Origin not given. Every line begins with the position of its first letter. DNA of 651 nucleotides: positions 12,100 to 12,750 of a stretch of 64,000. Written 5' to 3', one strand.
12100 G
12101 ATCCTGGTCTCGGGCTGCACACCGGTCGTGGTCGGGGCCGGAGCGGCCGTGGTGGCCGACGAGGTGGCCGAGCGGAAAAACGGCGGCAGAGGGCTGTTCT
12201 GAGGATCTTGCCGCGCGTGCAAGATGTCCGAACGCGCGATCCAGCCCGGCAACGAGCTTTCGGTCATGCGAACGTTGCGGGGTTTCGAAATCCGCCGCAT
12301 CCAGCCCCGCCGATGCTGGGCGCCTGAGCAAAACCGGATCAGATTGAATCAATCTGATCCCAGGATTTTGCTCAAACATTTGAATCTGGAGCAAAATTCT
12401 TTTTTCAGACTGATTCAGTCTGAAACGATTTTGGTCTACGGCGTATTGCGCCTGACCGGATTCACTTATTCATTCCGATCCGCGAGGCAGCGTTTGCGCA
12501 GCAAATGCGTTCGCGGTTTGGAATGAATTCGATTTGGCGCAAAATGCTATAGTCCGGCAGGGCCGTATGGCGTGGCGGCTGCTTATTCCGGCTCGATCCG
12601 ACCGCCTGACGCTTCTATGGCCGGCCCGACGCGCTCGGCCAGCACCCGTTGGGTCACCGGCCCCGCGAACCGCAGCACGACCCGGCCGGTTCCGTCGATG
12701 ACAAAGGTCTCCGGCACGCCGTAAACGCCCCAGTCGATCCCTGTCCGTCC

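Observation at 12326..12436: A ~110-nt doubly hairpinned repeat present twice in the window, with a compensatory base change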

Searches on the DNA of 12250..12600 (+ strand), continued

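Call 63: search_with_rna_model(model_id=R1, sources=[L001, L002, L003, L004, L005, L006, L007, L008, L009, L010, L011, L012, L013, L014, L015, L016, L017, L018, L019, L020, L021, L022, L023, L024, L025, L026, L027, L028, L029, L030, L031, L032, L033, L034, L035, L036, L037, L038, L039, L040, L041, L042, L043, L044, L045, L046, L047, L048, L049, L050, L051, L052, L053, L054, L055, L056, L057, L058, L059, L060, L061, L062, L063, L064, L065, L066, L067, L068, L069, L070, L071, L072, L073, L074, L075, L076, L077, L078, L079, L080, L081, L082, L083, L084, L085, L086, L087, L088, L089, L090, L091, L092, L093, L094, L095, L096, L097, L098, L099, L100], max_evalue=0.01)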
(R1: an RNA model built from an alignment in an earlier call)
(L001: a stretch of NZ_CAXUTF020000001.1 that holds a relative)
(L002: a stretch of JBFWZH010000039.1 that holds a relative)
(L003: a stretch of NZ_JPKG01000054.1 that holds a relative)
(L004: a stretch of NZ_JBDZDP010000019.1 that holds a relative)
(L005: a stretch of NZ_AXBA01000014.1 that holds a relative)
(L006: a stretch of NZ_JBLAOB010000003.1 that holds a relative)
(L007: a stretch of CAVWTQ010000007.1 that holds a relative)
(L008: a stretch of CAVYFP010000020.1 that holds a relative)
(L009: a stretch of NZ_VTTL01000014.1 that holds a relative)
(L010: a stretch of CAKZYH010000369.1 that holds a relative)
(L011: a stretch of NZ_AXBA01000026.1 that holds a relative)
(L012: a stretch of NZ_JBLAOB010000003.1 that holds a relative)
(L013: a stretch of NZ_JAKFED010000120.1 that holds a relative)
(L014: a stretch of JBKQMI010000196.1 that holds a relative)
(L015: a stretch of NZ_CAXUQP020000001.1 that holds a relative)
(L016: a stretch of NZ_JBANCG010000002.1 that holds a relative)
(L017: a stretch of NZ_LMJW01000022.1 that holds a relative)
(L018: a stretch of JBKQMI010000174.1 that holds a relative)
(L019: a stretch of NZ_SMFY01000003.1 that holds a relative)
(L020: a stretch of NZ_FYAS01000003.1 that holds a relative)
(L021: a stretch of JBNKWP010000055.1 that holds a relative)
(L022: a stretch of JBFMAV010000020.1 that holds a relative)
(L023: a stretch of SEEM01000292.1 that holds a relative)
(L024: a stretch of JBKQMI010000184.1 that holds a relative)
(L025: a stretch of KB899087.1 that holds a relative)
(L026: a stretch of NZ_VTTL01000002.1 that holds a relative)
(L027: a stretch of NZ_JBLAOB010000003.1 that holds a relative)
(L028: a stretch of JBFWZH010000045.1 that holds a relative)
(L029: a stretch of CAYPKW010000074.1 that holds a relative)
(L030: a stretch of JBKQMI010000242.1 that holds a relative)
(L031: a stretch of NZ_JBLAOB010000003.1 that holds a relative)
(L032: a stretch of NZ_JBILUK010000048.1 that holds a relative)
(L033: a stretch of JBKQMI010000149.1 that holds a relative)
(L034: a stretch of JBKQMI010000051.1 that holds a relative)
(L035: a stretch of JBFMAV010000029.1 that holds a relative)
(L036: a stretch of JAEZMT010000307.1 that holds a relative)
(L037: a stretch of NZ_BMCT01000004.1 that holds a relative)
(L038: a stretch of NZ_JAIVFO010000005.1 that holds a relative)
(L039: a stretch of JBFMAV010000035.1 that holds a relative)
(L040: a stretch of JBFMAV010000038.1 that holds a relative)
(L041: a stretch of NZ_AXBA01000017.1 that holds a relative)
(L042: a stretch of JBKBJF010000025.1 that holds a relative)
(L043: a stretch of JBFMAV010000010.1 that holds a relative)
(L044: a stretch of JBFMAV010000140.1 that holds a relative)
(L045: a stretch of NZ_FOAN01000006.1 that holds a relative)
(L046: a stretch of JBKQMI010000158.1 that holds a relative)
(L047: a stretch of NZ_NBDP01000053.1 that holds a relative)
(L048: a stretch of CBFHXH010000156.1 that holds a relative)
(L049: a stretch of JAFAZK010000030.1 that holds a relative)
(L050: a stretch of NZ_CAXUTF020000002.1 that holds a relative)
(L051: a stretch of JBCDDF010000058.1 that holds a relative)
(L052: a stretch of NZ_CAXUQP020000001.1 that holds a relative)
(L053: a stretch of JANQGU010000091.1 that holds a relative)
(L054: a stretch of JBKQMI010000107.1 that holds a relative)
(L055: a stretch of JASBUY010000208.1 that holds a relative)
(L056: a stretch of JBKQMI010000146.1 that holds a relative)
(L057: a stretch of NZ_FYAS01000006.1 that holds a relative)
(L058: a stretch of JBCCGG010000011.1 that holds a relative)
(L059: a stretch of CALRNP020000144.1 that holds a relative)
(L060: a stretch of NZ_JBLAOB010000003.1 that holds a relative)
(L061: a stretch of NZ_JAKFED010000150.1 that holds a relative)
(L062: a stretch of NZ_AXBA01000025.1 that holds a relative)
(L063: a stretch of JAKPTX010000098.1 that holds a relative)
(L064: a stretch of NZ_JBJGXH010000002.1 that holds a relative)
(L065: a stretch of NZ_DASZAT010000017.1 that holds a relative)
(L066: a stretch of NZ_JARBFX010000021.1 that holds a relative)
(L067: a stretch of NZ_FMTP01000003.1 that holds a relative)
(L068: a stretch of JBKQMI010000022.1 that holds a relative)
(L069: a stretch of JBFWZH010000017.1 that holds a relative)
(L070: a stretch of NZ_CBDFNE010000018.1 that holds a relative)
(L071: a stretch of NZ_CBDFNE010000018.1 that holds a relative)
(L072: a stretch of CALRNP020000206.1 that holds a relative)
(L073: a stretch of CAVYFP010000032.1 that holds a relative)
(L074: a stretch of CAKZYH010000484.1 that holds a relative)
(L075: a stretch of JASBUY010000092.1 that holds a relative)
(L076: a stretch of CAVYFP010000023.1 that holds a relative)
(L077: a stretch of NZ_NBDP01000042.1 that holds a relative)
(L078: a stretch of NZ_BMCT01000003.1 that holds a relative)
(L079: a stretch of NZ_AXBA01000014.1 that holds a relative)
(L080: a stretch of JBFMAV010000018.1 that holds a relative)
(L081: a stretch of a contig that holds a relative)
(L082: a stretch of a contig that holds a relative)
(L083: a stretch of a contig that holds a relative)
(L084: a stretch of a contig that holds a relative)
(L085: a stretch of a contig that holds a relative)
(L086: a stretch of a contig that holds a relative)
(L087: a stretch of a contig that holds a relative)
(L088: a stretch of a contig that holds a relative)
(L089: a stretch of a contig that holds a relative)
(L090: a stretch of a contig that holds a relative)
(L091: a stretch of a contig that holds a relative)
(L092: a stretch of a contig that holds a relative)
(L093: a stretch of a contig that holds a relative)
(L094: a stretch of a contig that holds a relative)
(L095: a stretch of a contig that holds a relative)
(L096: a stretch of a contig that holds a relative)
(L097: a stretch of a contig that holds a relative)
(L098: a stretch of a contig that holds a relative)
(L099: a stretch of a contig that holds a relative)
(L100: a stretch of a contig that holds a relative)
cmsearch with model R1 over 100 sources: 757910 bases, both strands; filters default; matches with E-value up to 0.01: 225.
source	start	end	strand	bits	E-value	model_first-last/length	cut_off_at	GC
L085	7012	7131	-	130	2e-31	1-119/119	no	0.52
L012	241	360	+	129.7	2.2e-31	1-119/119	no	0.52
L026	3308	3427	+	129.6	2.4e-31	1-119/119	no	0.52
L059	5393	5512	-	129.6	2.5e-31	1-119/119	no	0.53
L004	433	552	+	129.2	3.1e-31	1-119/119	no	0.52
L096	7312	7431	-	129.2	3.1e-31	1-119/119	no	0.52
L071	6328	6447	+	127.9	7e-31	1-119/119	no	0.5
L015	3458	3576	-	127.5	9e-31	1-119/119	no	0.5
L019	3719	3838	+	126.8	1.3e-30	1-119/119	no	0.52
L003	6337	6452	-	126.4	1.7e-30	1-119/119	no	0.55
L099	6429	6547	-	126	2.2e-30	1-119/119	no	0.45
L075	5600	5718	-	125.6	2.8e-30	1-119/119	no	0.42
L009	7832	7951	+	125.6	2.8e-30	1-119/119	no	0.51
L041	4400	4518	+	125.6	2.8e-30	1-119/119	no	0.49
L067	3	122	-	125.5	3e-30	1-119/119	no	0.51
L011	7735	7853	-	125.1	3.8e-30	1-119/119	no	0.46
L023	468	587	-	125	3.9e-30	1-119/119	no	0.52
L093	4940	5059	+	124.8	4.4e-30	1-119/119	no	0.52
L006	2153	2272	+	124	7.2e-30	1-119/119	no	0.52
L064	3745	3864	+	123.8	8.5e-30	1-119/119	no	0.56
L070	1309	1428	+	123.5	9.9e-30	1-119/119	no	0.49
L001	7531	7650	+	123.4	1e-29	1-119/119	no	0.49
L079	3970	4088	+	123.1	1.2e-29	1-119/119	no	0.47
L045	6316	6435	-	123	1.3e-29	1-119/119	no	0.49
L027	5910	6029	+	122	2.5e-29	1-119/119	no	0.52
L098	3583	3702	-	121.9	2.7e-29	1-119/119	no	0.54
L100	634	753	-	121.5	3.3e-29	1-119/119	no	0.53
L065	5131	5251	-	121.2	4e-29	1-119/119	no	0.51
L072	1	120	+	120.6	5.8e-29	1-119/119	no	0.51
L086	6372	6490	+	120.1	7.9e-29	1-119/119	no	0.55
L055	877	996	-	120.1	8e-29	1-119/119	no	0.5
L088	6670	6789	-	119.9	8.6e-29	1-119/119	no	0.55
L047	7544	7662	+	118.9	1.6e-28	1-119/119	no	0.47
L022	4291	4410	+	118.2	2.6e-28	1-119/119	no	0.56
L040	7683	7802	-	116.5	7.1e-28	1-119/119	no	0.52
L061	2943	3059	-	116.3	7.8e-28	1-119/119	no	0.53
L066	1648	1767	+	114.4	2.5e-27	1-119/119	no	0.52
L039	108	227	-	113.2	5.1e-27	1-119/119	no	0.52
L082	763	877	-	112.8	6.6e-27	1-119/119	no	0.5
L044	120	239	+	112.3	8.8e-27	1-119/119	no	0.52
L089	4670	4791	+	111.5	1.5e-26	1-119/119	no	0.49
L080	1753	1872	-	109.6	4.7e-26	1-119/119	no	0.54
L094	4418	4537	+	109.2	5.9e-26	1-119/119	no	0.51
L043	1487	1606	-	108.7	8e-26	1-119/119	no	0.59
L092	3662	3781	+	107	2.3e-25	1-119/119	no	0.59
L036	3420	3539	-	106.6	2.8e-25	1-119/119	no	0.52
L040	683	802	-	105.4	5.8e-25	1-119/119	no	0.55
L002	1523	1642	+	104.7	9.2e-25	1-119/119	no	0.48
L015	3460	3578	+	104.2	1.2e-24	1-119/119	no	0.5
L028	201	320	-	103.9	1.4e-24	1-119/119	no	0.5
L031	434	541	+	103.9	1.5e-24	1-119/119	no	0.51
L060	2851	2968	+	103.4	2.1e-24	1-119/119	no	0.54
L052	3791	3910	-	103.1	2.4e-24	1-119/119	no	0.57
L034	7490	7608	-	102.8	2.9e-24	1-119/119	no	0.45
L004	431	550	-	102.3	4e-24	1-119/119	no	0.52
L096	7314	7433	+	102.3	4e-24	1-119/119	no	0.52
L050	7689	7811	-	102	4.8e-24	1-119/119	no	0.55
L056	5801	5919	+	101.8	5.4e-24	1-119/119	no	0.45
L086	6370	6488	-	101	8.8e-24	1-119/119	no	0.55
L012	239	358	-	100.9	9e-24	1-119/119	no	0.51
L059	5395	5514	+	100.8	9.7e-24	1-119/119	no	0.52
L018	3154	3272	+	100.5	1.2e-23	1-119/119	no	0.45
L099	6431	6549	+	100.5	1.2e-23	1-119/119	no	0.45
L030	6894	7012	-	100.2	1.4e-23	1-119/119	no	0.41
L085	7014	7133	+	100.1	1.5e-23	1-119/119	no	0.52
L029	4764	4882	+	99.6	2e-23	1-119/119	no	0.42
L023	470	589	+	99.4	2.3e-23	1-119/119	no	0.52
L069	1657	1776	+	98.2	4.7e-23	1-119/119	no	0.47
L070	1307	1426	-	98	5.3e-23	1-119/119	no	0.51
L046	6121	6239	+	97.5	7e-23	1-119/119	no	0.45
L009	7830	7949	-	97.3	8.2e-23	1-119/119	no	0.52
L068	5540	5658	-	97.3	8.4e-23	1-119/119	no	0.46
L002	1521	1640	-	97.1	9.2e-23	1-119/119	no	0.5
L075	5602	5720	+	97.1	9.3e-23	1-119/119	no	0.43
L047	7542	7660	-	96.9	1.1e-22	1-119/119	no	0.47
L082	765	879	+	96.6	1.2e-22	1-119/119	no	0.5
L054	3258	3376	-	96.6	1.3e-22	1-119/119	no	0.42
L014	1394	1512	-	96.1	1.7e-22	1-119/119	no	0.46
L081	7054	7172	+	96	1.8e-22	1-119/119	no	0.43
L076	7219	7337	-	96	1.8e-22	1-119/119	no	0.42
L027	5908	6027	-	95.9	1.9e-22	1-119/119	no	0.52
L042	1122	1240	+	95.8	2e-22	1-119/119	no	0.44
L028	203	322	+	95.7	2.2e-22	1-119/119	no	0.51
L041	4398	4516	-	95.6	2.3e-22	1-119/119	no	0.48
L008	1742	1860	-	95.4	2.6e-22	1-119/119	no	0.44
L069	1655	1774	-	95.3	2.8e-22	1-119/119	no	0.47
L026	3306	3425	-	95.2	2.9e-22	1-119/119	no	0.52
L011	7737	7855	+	95.2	2.9e-22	1-119/119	no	0.47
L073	6950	7068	+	95.1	3.1e-22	1-119/119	no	0.46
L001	7529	7648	-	94.9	3.5e-22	1-119/119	no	0.5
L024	5176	5294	-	94.7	3.9e-22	1-119/119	no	0.45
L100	636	755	+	94.3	5e-22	1-119/119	no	0.54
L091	3303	3421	+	93.3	9.3e-22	1-119/119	no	0.46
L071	6326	6445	-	93.2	9.9e-22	1-119/119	no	0.5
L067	5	124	+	93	1.1e-21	1-119/119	no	0.51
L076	6076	6194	-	92.5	1.5e-21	1-119/119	no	0.4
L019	3717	3836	-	92.5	1.6e-21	1-119/119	no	0.52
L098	3585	3704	+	92.2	1.8e-21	1-119/119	no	0.53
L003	6339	6454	+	92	2.1e-21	1-119/119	no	0.55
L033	5410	5524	+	91.9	2.1e-21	1-119/119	no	0.45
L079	3968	4086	-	91.8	2.4e-21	1-119/119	no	0.47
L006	2151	2270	-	91.7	2.5e-21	1-119/119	no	0.51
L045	6318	6437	+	91.3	3.1e-21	1-119/119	no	0.47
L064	3743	3862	-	90.6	4.7e-21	1-119/119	no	0.56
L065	5133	5253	+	90.6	4.7e-21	1-119/119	no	0.51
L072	1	118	-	89.9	7.5e-21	1-119/119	no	0.52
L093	4938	5057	-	89.2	1.1e-20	1-119/119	no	0.52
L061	2945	3061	+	89.2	1.2e-20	1-119/119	no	0.53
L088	6672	6791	+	88.8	1.4e-20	1-119/119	no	0.55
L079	107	225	+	87.4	3.3e-20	1-119/119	no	0.61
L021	3559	3676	-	85.5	1e-19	1-119/119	no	0.44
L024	2209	2325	+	85.3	1.2e-19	1-119/119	no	0.46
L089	4668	4789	-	84.7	1.7e-19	1-119/119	no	0.49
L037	6828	6947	-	83.6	3.3e-19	1-119/119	no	0.53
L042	1120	1238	-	83.2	4.4e-19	1-119/119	no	0.45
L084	4139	4257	-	82.8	5.7e-19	1-119/119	no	0.45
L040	685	804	+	82.2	7.7e-19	1-119/119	no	0.54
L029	4762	4880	-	81.9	9.2e-19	1-119/119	no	0.42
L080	1755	1874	+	81.9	9.7e-19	1-119/119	no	0.54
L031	432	539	-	81.7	1.1e-18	1-119/119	no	0.51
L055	879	998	+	81.7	1.1e-18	1-119/119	no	0.49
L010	5629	5748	-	81.5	1.2e-18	1-119/119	no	0.57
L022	4289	4408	-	81.5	1.2e-18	1-119/119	no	0.57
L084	4141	4259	+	81.4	1.3e-18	1-119/119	no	0.45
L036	3422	3541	+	80.7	1.9e-18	1-119/119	no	0.53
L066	1646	1765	-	79.7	3.7e-18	1-119/119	no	0.53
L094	4416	4535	-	78.6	6.9e-18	1-119/119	no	0.51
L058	144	262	-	77.9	1.1e-17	1-119/119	no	0.45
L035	3976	4080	+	77.8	1.1e-17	1-119/119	no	0.59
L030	6896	7014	+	77.6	1.3e-17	1-119/119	no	0.41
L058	146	264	+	77.5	1.4e-17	1-119/119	no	0.45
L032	5337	5455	+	76.7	2.3e-17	1-119/119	no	0.52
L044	118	237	-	76.4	2.7e-17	1-119/119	no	0.52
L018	3152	3270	-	76.4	2.7e-17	1-119/119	no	0.45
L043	1489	1608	+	75.8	3.9e-17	1-119/119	no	0.6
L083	7025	7154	+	75.5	4.7e-17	1-119/119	no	0.51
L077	4550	4668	-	75.4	4.9e-17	1-119/119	no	0.61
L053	2593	2708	-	75.3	5.2e-17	1-119/119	no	0.47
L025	7345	7460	-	75.2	5.5e-17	1-119/119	no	0.54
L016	5438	5556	+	74.9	6.6e-17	1-119/119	no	0.48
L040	7685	7804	+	74.2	1e-16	1-119/119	no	0.52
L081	7052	7170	-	74.1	1.1e-16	1-119/119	no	0.43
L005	5945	6036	-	73.9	1.2e-16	1-119/119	no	0.59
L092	3660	3779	-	73.7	1.4e-16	1-119/119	no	0.61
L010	5631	5750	+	73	2.1e-16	1-119/119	no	0.57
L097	3534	3652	-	72.8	2.4e-16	1-119/119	no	0.54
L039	110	229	+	72.7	2.5e-16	1-119/119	no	0.52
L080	6444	6544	-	72.1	3.6e-16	1-119/119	no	0.55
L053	2595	2710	+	71.3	5.8e-16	1-119/119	no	0.47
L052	3793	3912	+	71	7e-16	1-119/119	no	0.57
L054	3260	3378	+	70.7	8.7e-16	1-119/119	no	0.42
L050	7691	7813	+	70.6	9.3e-16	1-119/119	no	0.55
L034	7492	7610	+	70.5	9.8e-16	1-119/119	no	0.43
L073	6948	7066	-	69.9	1.4e-15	1-119/119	no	0.45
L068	5542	5660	+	69.8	1.5e-15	1-119/119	no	0.46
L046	6119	6237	-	69.4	1.9e-15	1-119/119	no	0.44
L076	6078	6196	+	68.8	2.8e-15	1-119/119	no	0.4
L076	7221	7339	+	68.8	2.8e-15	1-119/119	no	0.43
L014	1396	1514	+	67.4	6.4e-15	1-119/119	no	0.45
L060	2849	2966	-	66.8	9.5e-15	1-119/119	no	0.55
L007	7388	7496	-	65.9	1.5e-14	1-119/119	no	0.47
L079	105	223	-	65.7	1.8e-14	1-119/119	no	0.61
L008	1744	1862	+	65.3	2.2e-14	1-119/119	no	0.45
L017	3636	3699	-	63.8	5.6e-14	1-119/119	no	0.52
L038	3694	3814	+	62.5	1.3e-13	1-119/119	no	0.55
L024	2207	2323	-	62.1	1.6e-13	1-119/119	no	0.46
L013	4116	4206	-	62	1.7e-13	1-119/119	no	0.55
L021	3561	3678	+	59.9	6.1e-13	1-119/119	no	0.44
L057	423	528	+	59.3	8.9e-13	1-119/119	no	0.58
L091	3301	3419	-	57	3.6e-12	1-119/119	no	0.46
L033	5344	5460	-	56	6.4e-12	1-119/119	no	0.59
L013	4156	4248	+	55.6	8.5e-12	1-119/119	no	0.58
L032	334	453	+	55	1.2e-11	1-119/119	no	0.51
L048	7106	7223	-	54.7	1.5e-11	1-119/119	no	0.51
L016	5436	5554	-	53.8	2.4e-11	1-119/119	no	0.49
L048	7108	7225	+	53.4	3.2e-11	1-119/119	no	0.51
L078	3692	3753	-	52.4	5.7e-11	1-119/119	no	0.6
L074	2612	2734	+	51.3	1.1e-10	1-119/119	no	0.59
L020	1380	1449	-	50.2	2.2e-10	1-119/119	no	0.53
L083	7023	7136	-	49.3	3.9e-10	1-119/119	no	0.49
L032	332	451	-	48.3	7.2e-10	1-119/119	no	0.51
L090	6789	6846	+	48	8.7e-10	1-119/119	no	0.47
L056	5737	5855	-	47.9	8.9e-10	1-119/119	no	0.47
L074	4662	4753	+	47.1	1.4e-09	1-119/119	no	0.53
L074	4632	4712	-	46.7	1.9e-09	1-119/119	no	0.54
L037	6830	6949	+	45.2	4.7e-09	1-119/119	no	0.54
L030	55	170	+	45.2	4.7e-09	1-119/119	no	0.44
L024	5240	5349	+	43.8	1.1e-08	1-119/119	no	0.45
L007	7442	7536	+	43.7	1.2e-08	1-119/119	no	0.54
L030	53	168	-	43.2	1.6e-08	1-119/119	no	0.43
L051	2439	2512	+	42.6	2.2e-08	1-119/119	no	0.38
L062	6913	6968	+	42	3.3e-08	1-119/119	no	0.57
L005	5983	6070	+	41.7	3.8e-08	1-119/119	no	0.56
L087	3846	3903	+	40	1.1e-07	1-119/119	no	0.57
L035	3936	4029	-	39.2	1.8e-07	1-119/119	no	0.6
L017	3646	3707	+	39.1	1.9e-07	1-119/119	no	0.52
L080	6491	6578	+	38.4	2.9e-07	1-119/119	no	0.5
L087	3841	3896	-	38.2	3.2e-07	1-119/119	no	0.54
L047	7661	7785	-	37.8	4.2e-07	1-119/119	no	0.47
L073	6073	6191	-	35.9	1.3e-06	1-119/119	no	0.44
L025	7347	7462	+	35.4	1.8e-06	1-119/119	no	0.54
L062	6884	6963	-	35.1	2.2e-06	1-119/119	no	0.64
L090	6703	6842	-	34.7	2.7e-06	1-119/119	no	0.59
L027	3619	3708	+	34.4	3.2e-06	1-119/119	no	0.61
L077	4608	4666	+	34.3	3.5e-06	55-115/119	no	0.49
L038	3680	3746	-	34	4.2e-06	1-119/119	no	0.49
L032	5315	5391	-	33.8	4.8e-06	1-119/119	no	0.57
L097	3598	3669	+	33.6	5.2e-06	1-119/119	no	0.58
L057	382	476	-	33.2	6.9e-06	1-119/119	no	0.62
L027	3616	3669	-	31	2.6e-05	1-119/119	no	0.59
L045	2995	3102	-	30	4.7e-05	1-119/119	no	0.52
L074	2624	2649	-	28.7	0.00011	14-39/119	no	0.46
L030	5454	5561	+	28.5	0.00012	1-119/119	no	0.45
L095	164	193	-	28.4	0.00013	13-42/119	no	0.43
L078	3700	3758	+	26.5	0.0004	1-119/119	no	0.58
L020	1413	1435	+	26.2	0.00048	15-37/119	no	0.35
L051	2450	2476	-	25.9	0.00057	14-40/119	no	0.41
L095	168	194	+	25.9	0.00057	14-40/119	no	0.41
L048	2181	2300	+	24.2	0.0016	1-119/119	no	0.51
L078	4796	4911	+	23.9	0.002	1-119/119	no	0.61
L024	5178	5232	+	23.5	0.0025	1-119/119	no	0.53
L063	1620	1640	-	22.8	0.0037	16-36/119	no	0.29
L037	3051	3167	+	22.2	0.0054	1-119/119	no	0.68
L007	7502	7597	-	22.2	0.0054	1-119/119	no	0.54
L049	1796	1869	-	21.4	0.0089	1-119/119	no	0.34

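Call 67: search_with_rna_model(model_id=R1, sources=[L101, L102, L103, L104, L105, L106, L108, L110, L111, L112, L113, L114, L115], max_evalue=0.01)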
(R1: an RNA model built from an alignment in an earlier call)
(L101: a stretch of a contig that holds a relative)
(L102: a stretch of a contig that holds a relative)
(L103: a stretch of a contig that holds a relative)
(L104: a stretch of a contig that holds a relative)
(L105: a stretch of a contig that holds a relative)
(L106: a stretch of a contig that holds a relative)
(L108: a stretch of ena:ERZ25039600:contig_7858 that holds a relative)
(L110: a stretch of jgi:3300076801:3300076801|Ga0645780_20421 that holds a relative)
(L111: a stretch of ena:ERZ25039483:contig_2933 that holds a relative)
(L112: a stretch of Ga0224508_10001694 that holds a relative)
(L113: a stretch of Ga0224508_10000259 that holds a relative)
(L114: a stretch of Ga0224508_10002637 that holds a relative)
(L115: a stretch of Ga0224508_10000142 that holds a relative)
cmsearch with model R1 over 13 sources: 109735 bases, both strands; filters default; matches with E-value up to 0.01: 21.
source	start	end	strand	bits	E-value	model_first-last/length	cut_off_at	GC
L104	7662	7781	-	121.6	4.5e-30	1-119/119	no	0.52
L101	3096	3214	-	120.1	1.2e-29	1-119/119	no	0.55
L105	7345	7464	-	115.8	1.6e-28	1-119/119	no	0.55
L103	6256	6375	-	113.8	5.1e-28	1-119/119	no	0.52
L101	3098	3216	+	91.5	4e-22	1-119/119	no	0.55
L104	7664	7783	+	90.8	6.2e-22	1-119/119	no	0.52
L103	6258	6377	+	89.5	1.4e-21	1-119/119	no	0.52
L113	6779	6896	-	88.6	2.4e-21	1-119/119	no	0.42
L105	7347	7466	+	85.6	1.4e-20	1-119/119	no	0.56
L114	407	524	+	85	2.1e-20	1-119/119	no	0.42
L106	4053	4172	-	82.3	1.1e-19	1-119/119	no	0.52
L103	2685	2770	+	79.6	5.6e-19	1-119/119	no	0.51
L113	6781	6898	+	71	1e-16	1-119/119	no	0.42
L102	1185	1298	-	70.1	1.7e-16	1-119/119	no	0.6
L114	405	522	-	68.7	4.2e-16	1-119/119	no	0.42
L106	4055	4174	+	59.7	1e-13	1-119/119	no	0.52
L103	2683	2768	-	56.4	7.4e-13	1-119/119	no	0.51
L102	1245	1326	+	38.8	3.3e-08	1-119/119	no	0.57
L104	1533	1656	-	35.4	2.5e-07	1-119/119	no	0.69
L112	7399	7527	+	26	7.7e-05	1-119/119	no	0.49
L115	1537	1643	-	19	0.0056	1-119/119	no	0.63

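Call 74: search_with_rna_model(model_id=R1, sources=[L116, L117, L118, L119], max_evalue=1)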
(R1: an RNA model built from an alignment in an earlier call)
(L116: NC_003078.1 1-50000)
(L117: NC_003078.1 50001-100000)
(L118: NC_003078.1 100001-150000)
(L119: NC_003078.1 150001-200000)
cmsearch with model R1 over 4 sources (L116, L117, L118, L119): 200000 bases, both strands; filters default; matches with E-value up to 1: 0.
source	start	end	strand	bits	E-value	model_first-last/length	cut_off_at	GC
